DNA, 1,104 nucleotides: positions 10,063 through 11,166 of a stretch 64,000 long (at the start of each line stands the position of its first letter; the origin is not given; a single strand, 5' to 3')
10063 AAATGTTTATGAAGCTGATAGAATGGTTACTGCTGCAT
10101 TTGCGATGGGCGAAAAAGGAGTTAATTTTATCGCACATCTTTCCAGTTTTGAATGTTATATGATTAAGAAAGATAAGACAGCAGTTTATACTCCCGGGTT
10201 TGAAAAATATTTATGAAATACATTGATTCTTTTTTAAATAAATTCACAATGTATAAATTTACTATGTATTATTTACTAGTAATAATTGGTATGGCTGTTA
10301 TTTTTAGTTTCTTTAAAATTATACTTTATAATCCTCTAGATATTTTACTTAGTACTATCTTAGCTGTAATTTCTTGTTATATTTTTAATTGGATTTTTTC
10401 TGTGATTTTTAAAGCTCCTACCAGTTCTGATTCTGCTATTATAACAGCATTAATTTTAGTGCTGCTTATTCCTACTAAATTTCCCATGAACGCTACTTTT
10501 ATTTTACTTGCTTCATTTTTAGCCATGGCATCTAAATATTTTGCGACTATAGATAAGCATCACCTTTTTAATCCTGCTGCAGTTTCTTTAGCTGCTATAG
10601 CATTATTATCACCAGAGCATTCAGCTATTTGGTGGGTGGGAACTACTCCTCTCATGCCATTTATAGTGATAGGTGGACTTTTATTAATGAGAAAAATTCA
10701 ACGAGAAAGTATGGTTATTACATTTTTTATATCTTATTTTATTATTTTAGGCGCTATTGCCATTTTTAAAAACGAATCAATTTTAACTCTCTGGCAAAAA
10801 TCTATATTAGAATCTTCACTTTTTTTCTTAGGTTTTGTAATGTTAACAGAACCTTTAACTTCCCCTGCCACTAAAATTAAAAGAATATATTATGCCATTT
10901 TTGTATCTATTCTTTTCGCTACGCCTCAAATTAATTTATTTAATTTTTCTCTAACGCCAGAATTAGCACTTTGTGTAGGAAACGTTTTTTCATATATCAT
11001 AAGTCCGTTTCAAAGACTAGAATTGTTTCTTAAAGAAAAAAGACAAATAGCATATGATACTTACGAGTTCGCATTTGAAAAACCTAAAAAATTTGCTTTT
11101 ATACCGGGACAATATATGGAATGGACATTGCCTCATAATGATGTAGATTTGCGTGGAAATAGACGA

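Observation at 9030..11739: Minimal NQR/RNF-like flavin module: NqrC-like FMN protein, ApbE, and an RnfD/NqrB-like domain fused to an FNR-type NAD(P)H domain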

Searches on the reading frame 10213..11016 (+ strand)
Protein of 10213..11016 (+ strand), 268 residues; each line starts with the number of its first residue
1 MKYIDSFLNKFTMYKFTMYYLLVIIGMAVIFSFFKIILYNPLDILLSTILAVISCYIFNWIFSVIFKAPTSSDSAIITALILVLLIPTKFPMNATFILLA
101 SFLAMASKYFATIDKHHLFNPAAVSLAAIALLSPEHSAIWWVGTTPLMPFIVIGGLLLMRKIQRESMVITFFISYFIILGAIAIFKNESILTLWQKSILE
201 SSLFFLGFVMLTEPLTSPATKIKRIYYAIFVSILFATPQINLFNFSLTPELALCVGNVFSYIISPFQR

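Call 20: search_solved_structures(query=A2, max_evalue=1, show_alignments=4)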
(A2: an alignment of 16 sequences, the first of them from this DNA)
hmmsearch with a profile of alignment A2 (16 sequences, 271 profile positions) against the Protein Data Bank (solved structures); distinct sequences matched with E-value up to 1: 4.
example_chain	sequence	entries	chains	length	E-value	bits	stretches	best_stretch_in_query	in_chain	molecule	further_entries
7xk3_B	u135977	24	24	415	0.023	17.7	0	151-263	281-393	Na(+)-translocating NADH-quinone reductase subunit B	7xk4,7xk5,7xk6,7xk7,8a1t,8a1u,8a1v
9ud3_B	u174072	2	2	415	0.023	17.7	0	151-263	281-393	Na(+)-translocating NADH-quinone reductase subunit B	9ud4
9lrr_B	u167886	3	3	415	0.03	17.3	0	151-263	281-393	Na(+)-translocating NADH-quinone reductase subunit B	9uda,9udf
8ahx_D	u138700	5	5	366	0.34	13.9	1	151-233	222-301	Ion-translocating oxidoreductase complex subunit D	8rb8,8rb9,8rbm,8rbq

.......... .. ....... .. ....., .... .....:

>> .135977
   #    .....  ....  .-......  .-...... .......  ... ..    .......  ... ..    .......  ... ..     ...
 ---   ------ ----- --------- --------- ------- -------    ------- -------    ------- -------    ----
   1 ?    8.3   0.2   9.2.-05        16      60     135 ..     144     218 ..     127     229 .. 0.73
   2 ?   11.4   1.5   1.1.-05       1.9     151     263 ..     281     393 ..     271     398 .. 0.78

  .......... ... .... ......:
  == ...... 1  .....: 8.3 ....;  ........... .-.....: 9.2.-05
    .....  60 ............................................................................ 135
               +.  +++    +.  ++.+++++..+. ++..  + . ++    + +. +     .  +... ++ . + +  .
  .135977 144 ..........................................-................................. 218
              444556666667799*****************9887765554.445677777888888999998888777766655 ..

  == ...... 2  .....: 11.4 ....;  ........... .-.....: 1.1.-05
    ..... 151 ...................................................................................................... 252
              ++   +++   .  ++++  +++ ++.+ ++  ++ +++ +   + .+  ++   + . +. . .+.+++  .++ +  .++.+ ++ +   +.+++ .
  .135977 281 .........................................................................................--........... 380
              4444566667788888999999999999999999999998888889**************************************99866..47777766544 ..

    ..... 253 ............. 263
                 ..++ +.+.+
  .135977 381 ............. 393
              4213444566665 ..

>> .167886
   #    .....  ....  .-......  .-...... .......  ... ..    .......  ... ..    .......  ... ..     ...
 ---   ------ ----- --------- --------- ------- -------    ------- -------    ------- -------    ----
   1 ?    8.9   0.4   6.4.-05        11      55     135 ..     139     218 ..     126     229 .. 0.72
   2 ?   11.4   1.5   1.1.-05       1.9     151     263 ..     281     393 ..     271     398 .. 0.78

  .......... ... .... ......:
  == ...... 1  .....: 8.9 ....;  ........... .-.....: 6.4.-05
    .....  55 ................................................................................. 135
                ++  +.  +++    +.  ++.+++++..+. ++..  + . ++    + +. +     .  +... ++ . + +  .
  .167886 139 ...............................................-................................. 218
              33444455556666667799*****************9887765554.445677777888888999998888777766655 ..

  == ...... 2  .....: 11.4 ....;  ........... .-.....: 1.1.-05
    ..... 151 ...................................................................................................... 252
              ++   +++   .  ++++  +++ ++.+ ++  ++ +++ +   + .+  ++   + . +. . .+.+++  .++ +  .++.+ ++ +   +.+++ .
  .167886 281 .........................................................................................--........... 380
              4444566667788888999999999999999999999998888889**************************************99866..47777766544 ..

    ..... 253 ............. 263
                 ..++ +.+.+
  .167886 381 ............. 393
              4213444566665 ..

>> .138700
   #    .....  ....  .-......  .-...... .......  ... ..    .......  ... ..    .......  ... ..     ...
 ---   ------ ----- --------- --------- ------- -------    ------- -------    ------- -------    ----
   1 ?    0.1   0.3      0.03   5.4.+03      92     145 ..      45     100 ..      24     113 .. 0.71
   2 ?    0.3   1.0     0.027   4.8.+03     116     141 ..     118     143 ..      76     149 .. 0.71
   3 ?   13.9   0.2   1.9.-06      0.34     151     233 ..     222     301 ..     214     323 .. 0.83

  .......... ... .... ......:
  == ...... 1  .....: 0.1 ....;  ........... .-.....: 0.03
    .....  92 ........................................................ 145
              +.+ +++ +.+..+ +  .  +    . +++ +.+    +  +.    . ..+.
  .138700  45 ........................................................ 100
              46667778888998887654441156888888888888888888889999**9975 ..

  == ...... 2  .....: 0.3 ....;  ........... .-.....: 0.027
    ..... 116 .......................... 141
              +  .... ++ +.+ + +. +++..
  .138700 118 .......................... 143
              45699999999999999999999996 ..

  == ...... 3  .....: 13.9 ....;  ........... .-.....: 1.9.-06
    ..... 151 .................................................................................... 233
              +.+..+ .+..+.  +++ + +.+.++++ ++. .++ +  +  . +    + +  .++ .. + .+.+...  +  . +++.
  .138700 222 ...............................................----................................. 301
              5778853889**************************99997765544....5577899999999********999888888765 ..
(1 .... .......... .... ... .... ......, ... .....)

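Call 44: predict_structure(alignment_id=A2)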
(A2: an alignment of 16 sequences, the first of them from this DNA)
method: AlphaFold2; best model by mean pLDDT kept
length: 268 residues; sequences in the alignment: 16
mean_pLDDT: 83.6   pTM: 0.82
mean pLDDT of the five models: 83.6, 82.7, 80.0, 78.8, 76.7
residues with pLDDT >= 90: 79; 70-90: 163; 50-70: 24; < 50: 2
segments of 3 or more residues with pLDDT < 50: none
pLDDT, mean of each block of 10 residues (from residue 1): 84 90 92 88 92 94 85 89 82 85 85 58 78 61 83 91 90 92 88 83 85 81 90 84 66 86 71
secondary structure, 60 per line:
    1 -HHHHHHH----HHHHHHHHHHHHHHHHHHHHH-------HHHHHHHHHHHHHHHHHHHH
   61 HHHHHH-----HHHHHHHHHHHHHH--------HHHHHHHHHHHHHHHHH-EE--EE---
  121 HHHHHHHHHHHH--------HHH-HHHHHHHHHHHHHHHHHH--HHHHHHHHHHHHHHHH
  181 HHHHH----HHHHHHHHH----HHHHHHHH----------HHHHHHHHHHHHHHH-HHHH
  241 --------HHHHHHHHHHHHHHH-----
elements in order: H2-8 H13-33 H41-66 H72-85 H94-110 H121-132 H145-162 H165-185 H190-198 H203-210 H221-235 H237-240 H249-263

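Call 70: search_protein_representatives(protein=window:10213-11016:+)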
Query: 268 residues. Proteins with E-value up to 0.001 (for the whole library): 1398; up to 1e-10: 694; up to 1e-30: 228. The best 150 are listed.
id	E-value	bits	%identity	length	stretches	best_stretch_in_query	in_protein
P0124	1.5e-89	316.9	56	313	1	2-267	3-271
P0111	1.9e-72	260.9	50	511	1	2-266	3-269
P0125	6.6e-69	249.3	48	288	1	2-265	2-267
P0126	2.4e-60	221.2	42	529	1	2-265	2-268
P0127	5.2e-60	220.1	45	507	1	3-264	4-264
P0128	8.4e-60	219.4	44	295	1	1-265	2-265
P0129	3.5e-57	210.9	43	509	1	3-265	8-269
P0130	7.0e-57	209.9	40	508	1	4-267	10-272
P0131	2.1e-56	208.3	44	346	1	2-266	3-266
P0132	2.2e-55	205.0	43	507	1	1-264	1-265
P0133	1.4e-54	202.4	41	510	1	3-264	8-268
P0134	1.8e-54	202.0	44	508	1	1-268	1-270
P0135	6.4e-54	200.2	39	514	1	4-266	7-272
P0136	8.9e-54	199.7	44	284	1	1-265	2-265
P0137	4.5e-53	197.4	41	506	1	1-268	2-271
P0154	4.0e-46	174.7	37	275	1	2-260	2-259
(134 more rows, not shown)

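Call 72: find_encoding_contigs(protein=P0128, flank=5000, max_places=2)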
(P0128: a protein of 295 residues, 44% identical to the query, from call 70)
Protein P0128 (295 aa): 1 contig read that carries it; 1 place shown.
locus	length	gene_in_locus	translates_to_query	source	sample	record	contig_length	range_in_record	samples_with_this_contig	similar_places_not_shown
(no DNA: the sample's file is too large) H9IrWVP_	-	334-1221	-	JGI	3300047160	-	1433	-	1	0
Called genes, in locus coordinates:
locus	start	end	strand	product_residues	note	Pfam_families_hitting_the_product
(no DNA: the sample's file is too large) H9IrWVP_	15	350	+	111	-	PF02424:ApbE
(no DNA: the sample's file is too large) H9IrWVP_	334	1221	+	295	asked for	PF03116:NQR2_RnfD_RnfE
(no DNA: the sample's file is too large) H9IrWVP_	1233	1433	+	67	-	?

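Call 73: find_encoding_contigs(protein=P0154, flank=5000, max_places=2)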
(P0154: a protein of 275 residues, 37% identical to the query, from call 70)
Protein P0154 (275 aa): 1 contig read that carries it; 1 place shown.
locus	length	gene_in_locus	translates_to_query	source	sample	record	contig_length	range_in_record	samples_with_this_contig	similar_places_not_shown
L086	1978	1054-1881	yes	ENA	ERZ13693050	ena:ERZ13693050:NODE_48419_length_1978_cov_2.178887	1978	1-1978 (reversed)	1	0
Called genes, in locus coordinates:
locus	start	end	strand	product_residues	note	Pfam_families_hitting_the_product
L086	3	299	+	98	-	?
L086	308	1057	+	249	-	PF02424:ApbE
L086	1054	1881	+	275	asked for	PF03116:NQR2_RnfD_RnfE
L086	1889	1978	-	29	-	?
